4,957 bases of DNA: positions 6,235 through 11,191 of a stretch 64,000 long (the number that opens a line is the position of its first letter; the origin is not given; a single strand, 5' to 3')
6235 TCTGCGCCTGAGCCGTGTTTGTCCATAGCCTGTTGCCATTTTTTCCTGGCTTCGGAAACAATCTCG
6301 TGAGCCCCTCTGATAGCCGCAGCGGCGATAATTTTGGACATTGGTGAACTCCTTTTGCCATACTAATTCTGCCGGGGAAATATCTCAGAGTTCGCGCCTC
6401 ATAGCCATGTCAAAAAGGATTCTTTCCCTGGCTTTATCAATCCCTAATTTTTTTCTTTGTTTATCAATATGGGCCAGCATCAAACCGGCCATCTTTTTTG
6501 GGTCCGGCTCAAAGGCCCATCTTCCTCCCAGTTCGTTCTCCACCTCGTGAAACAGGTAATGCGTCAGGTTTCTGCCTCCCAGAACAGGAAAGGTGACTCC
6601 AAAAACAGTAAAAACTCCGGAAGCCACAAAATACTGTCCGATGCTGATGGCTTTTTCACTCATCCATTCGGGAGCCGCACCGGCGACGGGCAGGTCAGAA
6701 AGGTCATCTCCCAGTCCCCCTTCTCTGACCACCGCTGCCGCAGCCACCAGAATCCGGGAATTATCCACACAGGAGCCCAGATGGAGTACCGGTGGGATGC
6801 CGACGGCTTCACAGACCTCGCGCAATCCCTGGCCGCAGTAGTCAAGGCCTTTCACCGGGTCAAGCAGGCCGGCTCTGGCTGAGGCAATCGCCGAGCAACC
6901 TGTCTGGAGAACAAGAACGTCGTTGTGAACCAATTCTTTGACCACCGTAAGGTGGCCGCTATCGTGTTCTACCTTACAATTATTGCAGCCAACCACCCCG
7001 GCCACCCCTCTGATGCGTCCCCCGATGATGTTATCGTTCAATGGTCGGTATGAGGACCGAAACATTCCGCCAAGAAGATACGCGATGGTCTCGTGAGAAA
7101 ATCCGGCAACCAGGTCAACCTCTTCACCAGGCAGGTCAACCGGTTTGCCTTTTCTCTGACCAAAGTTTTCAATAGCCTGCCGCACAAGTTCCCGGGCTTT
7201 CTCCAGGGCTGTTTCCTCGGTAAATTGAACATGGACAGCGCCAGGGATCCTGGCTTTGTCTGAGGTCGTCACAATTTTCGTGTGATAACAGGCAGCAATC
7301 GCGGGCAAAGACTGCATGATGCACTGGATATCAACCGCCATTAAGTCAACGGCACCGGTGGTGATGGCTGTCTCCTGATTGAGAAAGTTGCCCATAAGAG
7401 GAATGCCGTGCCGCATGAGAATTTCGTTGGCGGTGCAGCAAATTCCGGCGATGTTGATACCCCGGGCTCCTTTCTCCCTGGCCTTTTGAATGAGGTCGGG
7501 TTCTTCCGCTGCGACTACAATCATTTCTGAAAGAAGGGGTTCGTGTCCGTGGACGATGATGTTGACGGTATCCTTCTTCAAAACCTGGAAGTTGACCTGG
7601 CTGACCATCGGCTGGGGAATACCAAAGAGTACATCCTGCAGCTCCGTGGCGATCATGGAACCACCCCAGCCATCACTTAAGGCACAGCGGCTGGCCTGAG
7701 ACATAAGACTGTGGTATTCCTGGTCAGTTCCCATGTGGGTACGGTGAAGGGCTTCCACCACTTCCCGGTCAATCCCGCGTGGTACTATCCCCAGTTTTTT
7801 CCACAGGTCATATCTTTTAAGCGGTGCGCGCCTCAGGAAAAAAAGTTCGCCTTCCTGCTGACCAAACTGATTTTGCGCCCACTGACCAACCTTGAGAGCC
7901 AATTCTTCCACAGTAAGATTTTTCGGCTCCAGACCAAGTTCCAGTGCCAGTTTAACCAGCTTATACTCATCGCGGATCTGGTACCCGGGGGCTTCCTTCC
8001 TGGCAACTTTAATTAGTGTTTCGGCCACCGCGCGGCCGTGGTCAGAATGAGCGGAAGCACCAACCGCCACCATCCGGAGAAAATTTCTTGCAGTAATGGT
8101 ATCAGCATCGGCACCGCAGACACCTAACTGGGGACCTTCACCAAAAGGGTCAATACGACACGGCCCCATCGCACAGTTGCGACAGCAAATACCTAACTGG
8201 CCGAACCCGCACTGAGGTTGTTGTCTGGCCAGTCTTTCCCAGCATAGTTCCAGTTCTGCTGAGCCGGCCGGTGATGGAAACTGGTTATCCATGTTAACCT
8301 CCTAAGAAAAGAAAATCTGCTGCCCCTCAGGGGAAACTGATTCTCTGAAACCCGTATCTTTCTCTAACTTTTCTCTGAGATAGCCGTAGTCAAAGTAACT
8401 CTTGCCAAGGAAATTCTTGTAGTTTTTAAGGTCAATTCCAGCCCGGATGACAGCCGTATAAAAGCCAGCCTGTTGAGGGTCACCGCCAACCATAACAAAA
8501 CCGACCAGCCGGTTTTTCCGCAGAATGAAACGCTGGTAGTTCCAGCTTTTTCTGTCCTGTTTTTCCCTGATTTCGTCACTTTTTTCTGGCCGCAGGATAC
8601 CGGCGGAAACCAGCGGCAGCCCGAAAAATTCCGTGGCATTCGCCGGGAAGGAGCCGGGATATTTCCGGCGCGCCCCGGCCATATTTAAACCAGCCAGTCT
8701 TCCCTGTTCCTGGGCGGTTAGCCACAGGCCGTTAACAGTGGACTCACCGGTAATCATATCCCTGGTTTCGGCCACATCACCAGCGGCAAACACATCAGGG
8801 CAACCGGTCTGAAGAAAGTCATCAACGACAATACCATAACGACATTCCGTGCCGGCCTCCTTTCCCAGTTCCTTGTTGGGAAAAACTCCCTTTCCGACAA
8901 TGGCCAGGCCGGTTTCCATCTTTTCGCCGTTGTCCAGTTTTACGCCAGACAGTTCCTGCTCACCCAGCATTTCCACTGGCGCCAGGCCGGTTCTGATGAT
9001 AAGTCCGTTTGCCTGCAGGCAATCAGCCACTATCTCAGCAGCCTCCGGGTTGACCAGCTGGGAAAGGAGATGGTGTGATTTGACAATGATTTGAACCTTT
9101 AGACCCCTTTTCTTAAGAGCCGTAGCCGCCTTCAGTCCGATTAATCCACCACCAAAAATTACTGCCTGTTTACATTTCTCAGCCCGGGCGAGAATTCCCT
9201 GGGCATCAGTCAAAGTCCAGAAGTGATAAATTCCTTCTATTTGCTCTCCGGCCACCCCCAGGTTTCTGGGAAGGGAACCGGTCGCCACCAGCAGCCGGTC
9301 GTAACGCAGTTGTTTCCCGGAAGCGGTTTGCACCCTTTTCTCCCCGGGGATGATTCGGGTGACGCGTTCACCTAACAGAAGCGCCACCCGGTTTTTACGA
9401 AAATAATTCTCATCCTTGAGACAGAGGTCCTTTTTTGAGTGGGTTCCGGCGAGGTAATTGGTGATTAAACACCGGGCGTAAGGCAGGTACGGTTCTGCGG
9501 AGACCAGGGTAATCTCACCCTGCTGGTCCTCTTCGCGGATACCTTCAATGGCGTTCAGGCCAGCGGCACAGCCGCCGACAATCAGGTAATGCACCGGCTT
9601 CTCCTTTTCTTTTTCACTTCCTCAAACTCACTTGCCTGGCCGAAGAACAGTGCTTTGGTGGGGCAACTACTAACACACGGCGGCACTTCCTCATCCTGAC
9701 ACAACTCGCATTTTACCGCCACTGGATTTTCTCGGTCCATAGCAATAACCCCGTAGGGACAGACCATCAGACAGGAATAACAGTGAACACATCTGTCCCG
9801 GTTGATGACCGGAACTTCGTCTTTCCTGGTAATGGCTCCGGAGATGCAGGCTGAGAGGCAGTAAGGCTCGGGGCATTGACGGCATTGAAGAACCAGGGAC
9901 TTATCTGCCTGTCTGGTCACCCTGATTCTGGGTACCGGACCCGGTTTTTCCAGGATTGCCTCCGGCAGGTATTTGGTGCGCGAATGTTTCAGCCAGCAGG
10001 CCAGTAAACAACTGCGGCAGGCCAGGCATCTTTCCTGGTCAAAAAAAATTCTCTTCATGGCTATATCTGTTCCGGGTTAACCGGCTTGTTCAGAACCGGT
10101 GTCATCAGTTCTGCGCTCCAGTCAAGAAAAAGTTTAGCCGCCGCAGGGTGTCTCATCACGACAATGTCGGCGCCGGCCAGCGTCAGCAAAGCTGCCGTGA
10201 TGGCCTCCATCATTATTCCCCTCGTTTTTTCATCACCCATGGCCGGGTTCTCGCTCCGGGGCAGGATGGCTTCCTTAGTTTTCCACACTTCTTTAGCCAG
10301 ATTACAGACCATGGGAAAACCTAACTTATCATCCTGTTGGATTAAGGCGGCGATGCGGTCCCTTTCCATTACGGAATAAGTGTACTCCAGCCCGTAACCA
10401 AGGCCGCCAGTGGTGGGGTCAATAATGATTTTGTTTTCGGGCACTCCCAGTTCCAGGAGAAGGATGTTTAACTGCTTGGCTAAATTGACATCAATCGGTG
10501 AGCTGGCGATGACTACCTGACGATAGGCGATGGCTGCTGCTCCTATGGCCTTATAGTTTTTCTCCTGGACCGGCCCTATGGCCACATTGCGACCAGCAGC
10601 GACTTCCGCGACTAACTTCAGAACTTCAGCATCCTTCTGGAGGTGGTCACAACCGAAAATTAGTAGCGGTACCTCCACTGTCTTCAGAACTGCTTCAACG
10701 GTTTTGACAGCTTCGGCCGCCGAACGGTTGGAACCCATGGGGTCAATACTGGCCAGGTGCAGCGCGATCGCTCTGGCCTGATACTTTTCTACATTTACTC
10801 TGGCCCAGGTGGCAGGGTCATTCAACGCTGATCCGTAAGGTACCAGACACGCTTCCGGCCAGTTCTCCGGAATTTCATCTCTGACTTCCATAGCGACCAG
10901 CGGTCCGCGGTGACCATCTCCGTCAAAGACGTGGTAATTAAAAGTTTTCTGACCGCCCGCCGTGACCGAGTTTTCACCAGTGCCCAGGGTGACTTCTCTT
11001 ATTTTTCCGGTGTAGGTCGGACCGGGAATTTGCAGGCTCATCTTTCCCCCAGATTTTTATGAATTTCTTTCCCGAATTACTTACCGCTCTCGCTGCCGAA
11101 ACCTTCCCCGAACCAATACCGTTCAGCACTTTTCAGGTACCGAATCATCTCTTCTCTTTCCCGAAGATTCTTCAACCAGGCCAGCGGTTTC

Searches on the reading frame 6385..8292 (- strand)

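Call 6: search_protein_families(library=pfam, proteins=[window:6385-8292:-], max_evalue=0.0001)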
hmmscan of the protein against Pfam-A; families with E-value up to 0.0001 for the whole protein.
window:6385-8292:- (635 aa): 1 family
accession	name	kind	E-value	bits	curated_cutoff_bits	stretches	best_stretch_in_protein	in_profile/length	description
PF03063.25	Prismane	-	1.7e-174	581.7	27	1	35-599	1-513/513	Prismane/CO dehydrogenase family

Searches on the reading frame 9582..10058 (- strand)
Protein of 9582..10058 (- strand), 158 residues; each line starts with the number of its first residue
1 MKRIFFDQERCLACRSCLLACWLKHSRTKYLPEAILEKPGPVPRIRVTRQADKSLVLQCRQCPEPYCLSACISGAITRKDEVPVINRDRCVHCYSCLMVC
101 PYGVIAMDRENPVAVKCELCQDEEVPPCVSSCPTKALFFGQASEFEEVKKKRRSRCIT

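Call 6: search_protein_families(library=pfam, proteins=[window:9582-10058:-], max_evalue=0.0001)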
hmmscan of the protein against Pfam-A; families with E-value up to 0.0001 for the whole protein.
window:9582-10058:- (158 aa): 10 families
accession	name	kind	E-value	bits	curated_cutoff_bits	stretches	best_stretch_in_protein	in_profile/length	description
PF13247.11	Fer4_11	-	2.1e-12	47.5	26.2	1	57-141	8-99/100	4Fe-4S dicluster domain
PF12838.12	Fer4_7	-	8e-11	42.7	27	1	58-104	1-52/52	4Fe-4S dicluster domain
PF12837.12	Fer4_6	-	8.4e-10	38.6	25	1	82-105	1-24/24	4Fe-4S binding domain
PF12797.12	Fer4_2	-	2.3e-09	37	24.5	1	82-102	2-22/22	4Fe-4S binding domain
PF00037.32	Fer4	-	5.2e-09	36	21.1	1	83-105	1-23/24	4Fe-4S binding domain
PF13237.11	Fer4_10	-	7.8e-08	32.6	25.5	0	83-133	2-53/53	4Fe-4S dicluster domain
PF13187.11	Fer4_9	-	8.7e-08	32.5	27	1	58-105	1-52/52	4Fe-4S dicluster domain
PF14697.11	Fer4_21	-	3.9e-06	27.3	35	0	84-135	2-55/59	4Fe-4S dicluster domain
PF13484.11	Fer4_16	-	3.2e-05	25.1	30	0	89-117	1-29/66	4Fe-4S double cluster binding domain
PF25160.1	LdpA_Fe-S-bd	-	4.3e-05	23.6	27.6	0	61-107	4-45/49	LdpA Fe-S cluster-binding domain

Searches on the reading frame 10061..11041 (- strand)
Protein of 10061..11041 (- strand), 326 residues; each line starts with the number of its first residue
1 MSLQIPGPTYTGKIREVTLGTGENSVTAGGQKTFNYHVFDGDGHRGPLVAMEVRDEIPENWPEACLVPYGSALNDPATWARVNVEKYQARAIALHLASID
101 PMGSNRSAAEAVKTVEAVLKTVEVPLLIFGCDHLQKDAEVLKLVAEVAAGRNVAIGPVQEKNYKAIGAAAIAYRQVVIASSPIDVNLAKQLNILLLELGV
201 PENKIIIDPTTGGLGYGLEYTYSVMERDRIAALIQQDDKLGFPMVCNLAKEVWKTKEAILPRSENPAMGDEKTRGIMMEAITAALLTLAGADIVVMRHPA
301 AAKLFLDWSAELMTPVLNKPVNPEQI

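Call 6: search_protein_families(library=pfam, proteins=[window:10061-11041:-], max_evalue=0.0001)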
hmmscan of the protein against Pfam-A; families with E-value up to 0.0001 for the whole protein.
window:10061-11041:- (326 aa): 1 family
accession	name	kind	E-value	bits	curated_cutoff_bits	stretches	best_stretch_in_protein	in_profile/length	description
PF03599.22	CdhD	-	2.9e-42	145.2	24.8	1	16-298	1-242/387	CO dehydrogenase/acetyl-CoA synthase delta subunit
